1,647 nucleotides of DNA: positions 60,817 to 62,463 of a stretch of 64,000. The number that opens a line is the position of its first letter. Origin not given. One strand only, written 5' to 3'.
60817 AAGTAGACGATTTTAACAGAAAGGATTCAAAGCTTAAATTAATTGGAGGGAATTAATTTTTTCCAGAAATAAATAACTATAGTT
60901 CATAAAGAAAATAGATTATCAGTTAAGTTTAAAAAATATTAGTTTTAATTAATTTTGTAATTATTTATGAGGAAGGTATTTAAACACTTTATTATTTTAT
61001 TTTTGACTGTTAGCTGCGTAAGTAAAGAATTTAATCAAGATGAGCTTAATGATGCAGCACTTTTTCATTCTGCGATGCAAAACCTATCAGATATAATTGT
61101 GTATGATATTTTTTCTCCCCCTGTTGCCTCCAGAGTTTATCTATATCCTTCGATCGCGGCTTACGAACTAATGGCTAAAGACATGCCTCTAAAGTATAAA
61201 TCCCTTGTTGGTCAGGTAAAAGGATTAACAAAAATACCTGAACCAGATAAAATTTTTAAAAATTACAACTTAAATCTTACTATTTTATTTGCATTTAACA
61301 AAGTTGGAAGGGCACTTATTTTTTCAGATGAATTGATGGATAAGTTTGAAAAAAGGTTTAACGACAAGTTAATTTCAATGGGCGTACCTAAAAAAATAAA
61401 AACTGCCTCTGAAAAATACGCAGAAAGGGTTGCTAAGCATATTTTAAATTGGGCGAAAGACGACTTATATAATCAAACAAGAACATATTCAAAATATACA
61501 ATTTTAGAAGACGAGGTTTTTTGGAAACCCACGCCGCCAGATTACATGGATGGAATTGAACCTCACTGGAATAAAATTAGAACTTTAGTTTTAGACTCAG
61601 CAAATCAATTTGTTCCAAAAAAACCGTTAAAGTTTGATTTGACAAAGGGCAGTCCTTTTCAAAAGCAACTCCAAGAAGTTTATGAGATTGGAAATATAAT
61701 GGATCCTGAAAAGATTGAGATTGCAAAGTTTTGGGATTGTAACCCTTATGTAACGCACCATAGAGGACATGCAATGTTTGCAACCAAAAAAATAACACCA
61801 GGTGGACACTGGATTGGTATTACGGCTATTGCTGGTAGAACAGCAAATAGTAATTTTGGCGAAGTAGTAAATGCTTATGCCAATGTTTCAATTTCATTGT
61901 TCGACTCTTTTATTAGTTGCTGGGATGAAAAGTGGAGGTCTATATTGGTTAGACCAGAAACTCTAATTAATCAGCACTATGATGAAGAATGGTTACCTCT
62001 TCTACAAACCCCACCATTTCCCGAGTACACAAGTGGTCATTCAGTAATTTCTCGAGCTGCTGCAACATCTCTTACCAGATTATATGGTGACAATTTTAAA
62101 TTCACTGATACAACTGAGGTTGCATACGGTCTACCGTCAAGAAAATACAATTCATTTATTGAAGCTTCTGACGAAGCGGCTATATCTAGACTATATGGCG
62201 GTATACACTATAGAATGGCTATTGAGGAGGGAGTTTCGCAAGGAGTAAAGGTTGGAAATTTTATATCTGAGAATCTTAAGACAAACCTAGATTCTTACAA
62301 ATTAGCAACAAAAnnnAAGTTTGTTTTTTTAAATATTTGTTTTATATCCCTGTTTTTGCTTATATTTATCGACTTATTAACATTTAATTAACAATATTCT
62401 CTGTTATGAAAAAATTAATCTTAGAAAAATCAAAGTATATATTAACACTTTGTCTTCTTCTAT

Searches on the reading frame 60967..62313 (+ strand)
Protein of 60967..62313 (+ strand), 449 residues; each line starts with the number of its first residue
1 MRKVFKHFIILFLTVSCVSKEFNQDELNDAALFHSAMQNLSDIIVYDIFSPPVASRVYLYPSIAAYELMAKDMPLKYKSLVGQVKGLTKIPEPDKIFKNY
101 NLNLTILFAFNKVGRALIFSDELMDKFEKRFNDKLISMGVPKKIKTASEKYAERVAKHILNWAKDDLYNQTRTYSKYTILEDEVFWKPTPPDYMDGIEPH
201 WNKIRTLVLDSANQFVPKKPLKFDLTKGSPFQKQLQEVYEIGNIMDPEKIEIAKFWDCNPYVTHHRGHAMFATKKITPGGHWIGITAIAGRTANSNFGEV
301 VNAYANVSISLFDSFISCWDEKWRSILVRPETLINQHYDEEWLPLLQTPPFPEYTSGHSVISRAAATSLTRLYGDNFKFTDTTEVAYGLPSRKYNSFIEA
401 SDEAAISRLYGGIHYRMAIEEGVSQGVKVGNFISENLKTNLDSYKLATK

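Call 5: search_protein_families(library=pfam, proteins=[window:60967-62313:+], max_evalue=0.01)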
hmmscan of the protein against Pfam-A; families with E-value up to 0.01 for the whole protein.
window:60967-62313:+ (449 aa): 1 family
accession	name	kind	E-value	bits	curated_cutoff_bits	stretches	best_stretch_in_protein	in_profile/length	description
PF01569.27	PAP2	-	1.2e-07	32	27.2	1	322-433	20-121/130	PAP2 superfamily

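Call 7: search_protein_families(library=ncbifam, proteins=[window:60967-62313:+], max_evalue=0.01)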
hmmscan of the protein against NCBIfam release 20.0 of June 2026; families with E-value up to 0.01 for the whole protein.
window:60967-62313:+ (449 aa): 0 families

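Call 61: search_solved_structures(query=window:60967-62313:+, max_evalue=0.01, show_alignments=1)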
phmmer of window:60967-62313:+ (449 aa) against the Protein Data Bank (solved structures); distinct sequences matched with E-value up to 0.01: 2.
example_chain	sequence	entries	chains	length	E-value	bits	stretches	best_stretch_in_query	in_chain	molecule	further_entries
4cit_A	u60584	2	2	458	5e-142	477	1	2-438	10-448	VANADIUM-DEPENDENT HALOPEROXIDASE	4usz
9l8x_B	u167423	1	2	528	0.001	21.1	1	339-439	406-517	Vanadium-dependent haloperoxidase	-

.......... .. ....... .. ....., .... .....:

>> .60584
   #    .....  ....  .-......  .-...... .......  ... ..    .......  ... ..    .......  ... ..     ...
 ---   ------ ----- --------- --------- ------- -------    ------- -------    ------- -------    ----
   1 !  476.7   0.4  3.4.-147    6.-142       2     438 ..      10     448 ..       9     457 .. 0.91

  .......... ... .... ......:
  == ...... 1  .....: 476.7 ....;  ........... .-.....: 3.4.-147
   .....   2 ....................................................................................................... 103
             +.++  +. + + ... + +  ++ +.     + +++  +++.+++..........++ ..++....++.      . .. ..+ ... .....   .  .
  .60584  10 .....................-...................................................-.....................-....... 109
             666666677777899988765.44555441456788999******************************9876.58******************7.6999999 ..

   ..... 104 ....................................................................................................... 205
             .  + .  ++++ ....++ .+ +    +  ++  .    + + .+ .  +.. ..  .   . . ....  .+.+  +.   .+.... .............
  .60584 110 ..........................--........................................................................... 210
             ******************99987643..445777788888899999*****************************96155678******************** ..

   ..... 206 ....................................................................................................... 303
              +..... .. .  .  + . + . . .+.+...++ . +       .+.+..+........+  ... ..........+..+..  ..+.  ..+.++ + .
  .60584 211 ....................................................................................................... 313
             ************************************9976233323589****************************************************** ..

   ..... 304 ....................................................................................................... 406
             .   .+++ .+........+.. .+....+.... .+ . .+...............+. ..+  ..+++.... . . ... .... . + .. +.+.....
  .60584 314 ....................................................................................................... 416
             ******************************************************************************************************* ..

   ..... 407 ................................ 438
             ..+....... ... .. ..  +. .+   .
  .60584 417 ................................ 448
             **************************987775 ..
